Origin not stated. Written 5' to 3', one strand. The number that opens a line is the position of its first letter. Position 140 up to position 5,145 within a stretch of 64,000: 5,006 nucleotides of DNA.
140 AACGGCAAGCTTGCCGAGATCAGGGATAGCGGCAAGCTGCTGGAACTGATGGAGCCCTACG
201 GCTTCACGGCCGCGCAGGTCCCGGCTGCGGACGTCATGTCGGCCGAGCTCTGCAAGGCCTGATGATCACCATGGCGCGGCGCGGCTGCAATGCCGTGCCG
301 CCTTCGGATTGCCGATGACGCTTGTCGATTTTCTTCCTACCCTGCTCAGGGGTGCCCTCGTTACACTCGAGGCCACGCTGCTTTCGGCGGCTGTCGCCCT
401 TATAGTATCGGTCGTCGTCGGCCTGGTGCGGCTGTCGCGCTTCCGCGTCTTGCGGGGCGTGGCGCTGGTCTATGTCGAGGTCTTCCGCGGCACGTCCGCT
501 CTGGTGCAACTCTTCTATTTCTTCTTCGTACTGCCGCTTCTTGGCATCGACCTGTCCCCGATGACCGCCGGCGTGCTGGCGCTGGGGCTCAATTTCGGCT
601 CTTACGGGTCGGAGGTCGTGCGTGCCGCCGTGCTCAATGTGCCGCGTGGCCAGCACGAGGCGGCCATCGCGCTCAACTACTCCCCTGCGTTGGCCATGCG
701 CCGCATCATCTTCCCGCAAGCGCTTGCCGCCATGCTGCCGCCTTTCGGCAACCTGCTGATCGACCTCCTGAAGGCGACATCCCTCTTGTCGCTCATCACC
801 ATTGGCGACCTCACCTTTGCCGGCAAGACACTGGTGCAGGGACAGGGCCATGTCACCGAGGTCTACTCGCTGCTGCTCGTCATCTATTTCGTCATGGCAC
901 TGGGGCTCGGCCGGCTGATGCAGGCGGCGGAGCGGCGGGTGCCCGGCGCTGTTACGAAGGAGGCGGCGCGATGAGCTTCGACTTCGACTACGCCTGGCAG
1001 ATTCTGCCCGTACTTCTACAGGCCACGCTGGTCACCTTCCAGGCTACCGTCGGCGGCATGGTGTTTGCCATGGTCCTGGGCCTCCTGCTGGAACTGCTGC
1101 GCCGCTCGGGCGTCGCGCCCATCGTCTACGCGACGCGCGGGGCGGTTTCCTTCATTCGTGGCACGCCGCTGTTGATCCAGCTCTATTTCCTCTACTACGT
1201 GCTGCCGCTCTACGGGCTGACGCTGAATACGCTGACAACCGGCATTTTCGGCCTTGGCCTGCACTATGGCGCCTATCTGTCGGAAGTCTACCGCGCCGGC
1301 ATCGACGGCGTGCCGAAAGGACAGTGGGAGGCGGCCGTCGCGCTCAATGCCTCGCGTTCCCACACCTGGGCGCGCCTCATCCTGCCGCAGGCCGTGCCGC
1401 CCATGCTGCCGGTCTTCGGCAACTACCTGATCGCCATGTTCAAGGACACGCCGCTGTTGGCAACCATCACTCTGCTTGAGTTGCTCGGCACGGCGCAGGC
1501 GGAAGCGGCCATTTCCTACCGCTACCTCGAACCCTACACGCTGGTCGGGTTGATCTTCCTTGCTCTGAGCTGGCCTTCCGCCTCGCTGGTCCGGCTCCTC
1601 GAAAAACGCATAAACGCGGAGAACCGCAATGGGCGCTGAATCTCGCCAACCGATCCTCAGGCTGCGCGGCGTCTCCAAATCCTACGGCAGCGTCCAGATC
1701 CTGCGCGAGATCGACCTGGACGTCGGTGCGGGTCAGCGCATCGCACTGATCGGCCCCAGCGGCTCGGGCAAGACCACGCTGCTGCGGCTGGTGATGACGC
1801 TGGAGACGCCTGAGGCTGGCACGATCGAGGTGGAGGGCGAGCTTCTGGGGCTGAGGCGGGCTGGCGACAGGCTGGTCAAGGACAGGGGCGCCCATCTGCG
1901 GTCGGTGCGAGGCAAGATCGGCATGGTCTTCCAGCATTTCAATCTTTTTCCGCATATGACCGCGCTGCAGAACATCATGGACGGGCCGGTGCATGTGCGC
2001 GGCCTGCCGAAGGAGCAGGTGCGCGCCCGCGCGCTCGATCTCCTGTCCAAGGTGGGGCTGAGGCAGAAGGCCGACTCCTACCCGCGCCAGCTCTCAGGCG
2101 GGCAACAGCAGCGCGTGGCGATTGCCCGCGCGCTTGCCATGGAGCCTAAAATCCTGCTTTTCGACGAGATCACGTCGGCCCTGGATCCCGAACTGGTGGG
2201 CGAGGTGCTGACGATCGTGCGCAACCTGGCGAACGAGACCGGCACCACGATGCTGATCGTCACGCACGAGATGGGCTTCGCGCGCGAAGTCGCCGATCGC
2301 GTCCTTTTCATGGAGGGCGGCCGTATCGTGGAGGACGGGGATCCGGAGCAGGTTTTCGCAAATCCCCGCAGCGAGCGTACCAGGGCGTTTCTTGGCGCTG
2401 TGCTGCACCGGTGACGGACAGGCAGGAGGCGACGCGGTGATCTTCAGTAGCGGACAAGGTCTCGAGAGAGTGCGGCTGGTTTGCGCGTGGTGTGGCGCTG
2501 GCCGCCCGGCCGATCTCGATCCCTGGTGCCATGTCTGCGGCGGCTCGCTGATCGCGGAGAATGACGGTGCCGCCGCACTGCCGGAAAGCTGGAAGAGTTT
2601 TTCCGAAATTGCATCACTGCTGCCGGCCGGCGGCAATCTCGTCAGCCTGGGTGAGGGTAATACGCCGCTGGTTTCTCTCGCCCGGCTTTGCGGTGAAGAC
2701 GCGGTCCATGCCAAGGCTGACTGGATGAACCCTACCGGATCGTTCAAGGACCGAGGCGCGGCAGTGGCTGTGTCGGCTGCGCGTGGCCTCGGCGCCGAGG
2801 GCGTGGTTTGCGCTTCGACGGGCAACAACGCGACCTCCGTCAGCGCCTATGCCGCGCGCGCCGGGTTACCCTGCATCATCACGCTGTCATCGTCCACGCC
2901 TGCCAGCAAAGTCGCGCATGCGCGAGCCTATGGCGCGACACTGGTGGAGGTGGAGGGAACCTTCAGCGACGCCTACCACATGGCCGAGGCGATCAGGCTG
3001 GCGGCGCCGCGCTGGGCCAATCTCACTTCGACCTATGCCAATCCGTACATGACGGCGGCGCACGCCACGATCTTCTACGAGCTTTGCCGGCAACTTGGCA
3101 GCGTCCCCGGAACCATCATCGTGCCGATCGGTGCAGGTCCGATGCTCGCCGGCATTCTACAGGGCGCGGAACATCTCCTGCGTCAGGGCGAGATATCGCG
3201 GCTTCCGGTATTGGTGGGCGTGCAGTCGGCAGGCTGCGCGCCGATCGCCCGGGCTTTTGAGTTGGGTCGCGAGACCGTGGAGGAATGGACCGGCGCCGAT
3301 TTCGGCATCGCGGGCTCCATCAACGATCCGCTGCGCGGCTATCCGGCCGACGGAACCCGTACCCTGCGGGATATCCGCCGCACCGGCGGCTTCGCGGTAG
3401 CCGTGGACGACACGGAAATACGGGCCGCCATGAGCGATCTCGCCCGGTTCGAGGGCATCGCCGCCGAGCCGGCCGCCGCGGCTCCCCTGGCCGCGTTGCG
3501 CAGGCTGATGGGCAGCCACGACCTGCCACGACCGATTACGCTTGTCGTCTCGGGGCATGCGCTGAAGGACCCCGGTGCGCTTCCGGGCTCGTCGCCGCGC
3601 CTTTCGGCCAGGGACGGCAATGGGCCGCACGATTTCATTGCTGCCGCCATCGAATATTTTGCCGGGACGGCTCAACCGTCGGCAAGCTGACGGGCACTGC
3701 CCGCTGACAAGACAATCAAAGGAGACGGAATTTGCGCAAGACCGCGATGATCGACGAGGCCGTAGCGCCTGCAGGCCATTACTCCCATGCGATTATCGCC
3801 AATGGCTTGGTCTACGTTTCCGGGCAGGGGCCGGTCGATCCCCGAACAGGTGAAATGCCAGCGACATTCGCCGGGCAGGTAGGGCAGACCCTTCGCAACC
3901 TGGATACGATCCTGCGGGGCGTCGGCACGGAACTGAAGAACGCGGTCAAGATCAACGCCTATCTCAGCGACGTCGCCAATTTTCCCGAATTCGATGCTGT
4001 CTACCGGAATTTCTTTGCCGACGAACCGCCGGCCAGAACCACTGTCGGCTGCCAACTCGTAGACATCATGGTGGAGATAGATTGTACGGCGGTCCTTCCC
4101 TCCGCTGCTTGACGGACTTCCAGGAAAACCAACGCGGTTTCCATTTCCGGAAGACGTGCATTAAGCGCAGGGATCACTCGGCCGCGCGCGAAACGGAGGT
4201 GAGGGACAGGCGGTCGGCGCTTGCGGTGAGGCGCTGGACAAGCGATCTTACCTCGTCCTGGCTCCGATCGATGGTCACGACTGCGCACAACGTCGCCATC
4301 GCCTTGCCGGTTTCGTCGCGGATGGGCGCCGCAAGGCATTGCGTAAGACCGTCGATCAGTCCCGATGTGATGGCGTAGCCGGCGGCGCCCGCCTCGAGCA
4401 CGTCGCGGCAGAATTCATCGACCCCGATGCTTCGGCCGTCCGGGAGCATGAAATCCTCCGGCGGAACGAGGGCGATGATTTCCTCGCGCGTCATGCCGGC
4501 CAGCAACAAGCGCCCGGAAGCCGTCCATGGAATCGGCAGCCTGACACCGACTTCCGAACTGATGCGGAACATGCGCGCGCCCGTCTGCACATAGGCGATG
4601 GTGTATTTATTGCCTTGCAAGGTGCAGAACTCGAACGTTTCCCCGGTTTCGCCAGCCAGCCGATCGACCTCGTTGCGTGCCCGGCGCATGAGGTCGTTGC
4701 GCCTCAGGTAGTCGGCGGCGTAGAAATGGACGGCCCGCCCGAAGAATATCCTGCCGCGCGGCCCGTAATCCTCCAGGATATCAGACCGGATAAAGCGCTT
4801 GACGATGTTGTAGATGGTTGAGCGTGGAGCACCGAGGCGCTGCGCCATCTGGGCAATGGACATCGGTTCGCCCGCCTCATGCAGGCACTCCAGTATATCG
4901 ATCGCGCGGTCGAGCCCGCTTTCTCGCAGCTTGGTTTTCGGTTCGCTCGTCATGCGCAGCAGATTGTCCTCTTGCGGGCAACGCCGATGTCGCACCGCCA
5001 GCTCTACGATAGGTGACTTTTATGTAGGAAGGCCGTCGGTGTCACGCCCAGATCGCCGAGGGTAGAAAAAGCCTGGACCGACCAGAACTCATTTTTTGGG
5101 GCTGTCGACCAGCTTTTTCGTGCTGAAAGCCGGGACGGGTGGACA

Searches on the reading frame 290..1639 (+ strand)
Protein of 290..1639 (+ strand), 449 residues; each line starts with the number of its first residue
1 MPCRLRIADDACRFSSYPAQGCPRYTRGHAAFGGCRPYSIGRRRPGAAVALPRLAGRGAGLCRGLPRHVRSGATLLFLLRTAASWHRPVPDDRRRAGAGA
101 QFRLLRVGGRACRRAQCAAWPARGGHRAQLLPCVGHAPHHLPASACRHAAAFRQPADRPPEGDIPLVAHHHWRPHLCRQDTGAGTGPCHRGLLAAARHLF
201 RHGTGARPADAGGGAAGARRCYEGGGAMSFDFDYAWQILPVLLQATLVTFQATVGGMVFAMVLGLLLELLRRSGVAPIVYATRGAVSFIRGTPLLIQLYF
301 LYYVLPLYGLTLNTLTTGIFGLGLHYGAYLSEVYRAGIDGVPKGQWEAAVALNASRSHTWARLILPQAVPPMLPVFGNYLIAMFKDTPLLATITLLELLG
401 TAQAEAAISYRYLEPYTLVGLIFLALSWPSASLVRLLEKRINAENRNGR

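Call 8: search_protein_families(library=pfam, proteins=[window:290-1639:+], max_evalue=1)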
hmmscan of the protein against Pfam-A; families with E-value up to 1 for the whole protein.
window:290-1639:+ (449 aa): 1 family
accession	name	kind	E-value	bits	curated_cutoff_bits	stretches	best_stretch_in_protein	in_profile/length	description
PF00528.27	BPD_transp_1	-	9.8e-20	71.5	26.4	1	262-441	3-182/184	Binding-protein-dependent transport system inner membrane component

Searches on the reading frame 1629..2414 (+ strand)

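Call 8: search_protein_families(library=pfam, proteins=[window:1629-2414:+], max_evalue=1)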
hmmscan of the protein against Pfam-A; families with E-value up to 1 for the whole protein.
window:1629-2414:+ (261 aa): 33 families (the best 25 are shown)
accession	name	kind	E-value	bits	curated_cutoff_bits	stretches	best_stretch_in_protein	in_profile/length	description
PF00005.33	ABC_tran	-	2.1e-36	126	25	1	25-183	1-137/137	ABC transporter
PF13304.12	AAA_21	-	3e-11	44.4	27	2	151-215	234-300/304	AAA domain, putative AbiEii toxin, Type IV TA system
PF02463.25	SMC_N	-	3.1e-08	33.7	40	1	139-221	127-205/220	RecF/RecN/SMC N terminal domain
PF13401.12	AAA_22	-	4.2e-06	27.5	27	1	38-212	8-122/130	AAA domain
PF13481.12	AAA_25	-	0.00015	21.9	27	1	33-52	31-50/195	AAA domain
PF00004.35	AAA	-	0.00034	21.5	21.2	1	39-57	2-20/131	ATPase family associated with various cellular activities (AAA)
PF09818.15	ABC_ATPase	-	0.00048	19.7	23.2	1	153-231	156-249/283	P-loop domain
PF13191.12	AAA_16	-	0.00079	20.4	32.6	1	35-73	24-63/167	AAA ATPase domain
PF13555.12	AAA_29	-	0.0014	18.8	27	1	35-61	23-48/61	P-loop containing region of AAA domain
PF07728.20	AAA_5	-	0.0018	18.7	22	1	39-56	3-20/139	AAA domain (dynein-related subfamily)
PF05729.18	NACHT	-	0.0092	16.3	26.7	1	37-57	2-22/167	NACHT domain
PF25199.1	nSTAND_NTPase5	-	0.015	15.6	34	1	26-55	30-61/145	Novel STAND NTPase 5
PF01637.24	ATPase_2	-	0.017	15.4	33.2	0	39-56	24-41/225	ATPase domain predominantly from Archaea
PF13521.12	AAA_28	-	0.019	15.6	27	1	37-55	1-19/164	AAA domain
PF13173.12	AAA_14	-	0.021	15.2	27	1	38-62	5-29/129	AAA domain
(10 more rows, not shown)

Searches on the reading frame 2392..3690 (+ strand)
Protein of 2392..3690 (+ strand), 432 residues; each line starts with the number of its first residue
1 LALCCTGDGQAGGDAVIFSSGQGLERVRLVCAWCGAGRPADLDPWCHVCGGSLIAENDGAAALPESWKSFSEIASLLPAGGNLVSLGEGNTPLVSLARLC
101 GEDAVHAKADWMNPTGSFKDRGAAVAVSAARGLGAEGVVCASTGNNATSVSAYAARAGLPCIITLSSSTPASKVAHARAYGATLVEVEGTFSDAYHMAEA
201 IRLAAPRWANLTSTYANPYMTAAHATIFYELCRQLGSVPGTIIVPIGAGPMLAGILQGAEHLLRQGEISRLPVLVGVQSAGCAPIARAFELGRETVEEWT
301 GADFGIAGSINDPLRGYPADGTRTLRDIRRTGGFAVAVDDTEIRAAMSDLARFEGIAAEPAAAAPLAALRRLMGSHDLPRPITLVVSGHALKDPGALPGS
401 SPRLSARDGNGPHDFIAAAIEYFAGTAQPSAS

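Call 8: search_protein_families(library=pfam, proteins=[window:2392-3690:+], max_evalue=1)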
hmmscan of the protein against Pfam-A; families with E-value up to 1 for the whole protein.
window:2392-3690:+ (432 aa): 2 families
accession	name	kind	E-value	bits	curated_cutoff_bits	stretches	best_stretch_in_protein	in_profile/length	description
PF00291.31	PALP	-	3.6e-71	240.4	35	1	84-388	1-295/295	Pyridoxal-phosphate dependent enzyme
PF14803.11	Zn_ribbon_Nudix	-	0.3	11.5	25.6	0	23-35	17-29/34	Nudix N-terminal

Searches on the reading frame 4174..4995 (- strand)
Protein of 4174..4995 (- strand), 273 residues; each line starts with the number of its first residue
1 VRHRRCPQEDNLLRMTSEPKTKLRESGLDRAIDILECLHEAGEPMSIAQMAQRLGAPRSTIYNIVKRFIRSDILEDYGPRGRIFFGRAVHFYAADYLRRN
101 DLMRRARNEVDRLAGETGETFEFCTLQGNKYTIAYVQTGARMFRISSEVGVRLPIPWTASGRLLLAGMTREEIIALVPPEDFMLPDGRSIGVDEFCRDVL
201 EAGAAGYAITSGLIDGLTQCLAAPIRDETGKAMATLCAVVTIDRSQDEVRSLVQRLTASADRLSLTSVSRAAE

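Call 3: search_protein_families(library=pfam, proteins=[window:4174-4995:-])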
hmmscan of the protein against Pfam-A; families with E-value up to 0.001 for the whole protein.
window:4174-4995:- (273 aa): 8 families
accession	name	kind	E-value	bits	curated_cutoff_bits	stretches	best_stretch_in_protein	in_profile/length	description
PF01614.24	IclR_C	-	6.2e-16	58.9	24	1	95-264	2-173/174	Bacterial transcriptional regulator IclR C-terminal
PF09339.16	HTH_IclR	-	4.1e-12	46.1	22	1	28-75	2-49/52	IclR helix-turn-helix domain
PF13412.12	HTH_24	-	5.5e-05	23.1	21.9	1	32-74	6-47/48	Winged helix-turn-helix DNA-binding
PF12840.13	HTH_20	-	0.00016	22.1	27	1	33-75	8-49/51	Helix-turn-helix domain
PF13384.12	HTH_23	-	0.00016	21.8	24.6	1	45-68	18-41/50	Homeodomain-like domain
PF13551.12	HTH_29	-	0.00018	22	28.1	1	38-80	7-49/64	Winged helix-turn helix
PF08279.18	HTH_11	-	0.0003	21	25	1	30-66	1-37/55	HTH domain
PF01047.28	MarR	-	0.00041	20.6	24.6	0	32-73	6-46/59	MarR family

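Call 5: search_protein_families(library=ncbifam, proteins=[window:4174-4995:-], max_evalue=0.00001)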
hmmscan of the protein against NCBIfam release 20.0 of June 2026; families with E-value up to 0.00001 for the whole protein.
window:4174-4995:- (273 aa): 5 families
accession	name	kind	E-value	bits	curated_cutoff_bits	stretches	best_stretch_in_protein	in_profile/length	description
NF045644.1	TransRegBhcR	equivalog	2.8e-20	72.7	350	1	25-264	22-262/267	HTH-type transcriptional regulator BhcR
TIGR02431.1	pcaR_pcaU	subfamily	2.6e-17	63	284.75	1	27-248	7-227/248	beta-ketoadipate pathway transcriptional regulators, PcaR/PcaU/PobR family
NF011671.1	PRK15090.1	equivalog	4.2e-15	55.7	275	1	26-264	11-250/256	DNA-binding transcriptional regulator KdgR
NF007548.0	PRK10163.1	equivalog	6.6e-15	54.9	406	1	17-238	13-235/271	HTH-type transcriptional repressor AllR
NF008601.2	PRK11569.1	equivalog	3.2e-12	46.2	380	1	26-248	27-252/276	glyoxylate bypass operon transcriptional repressor IclR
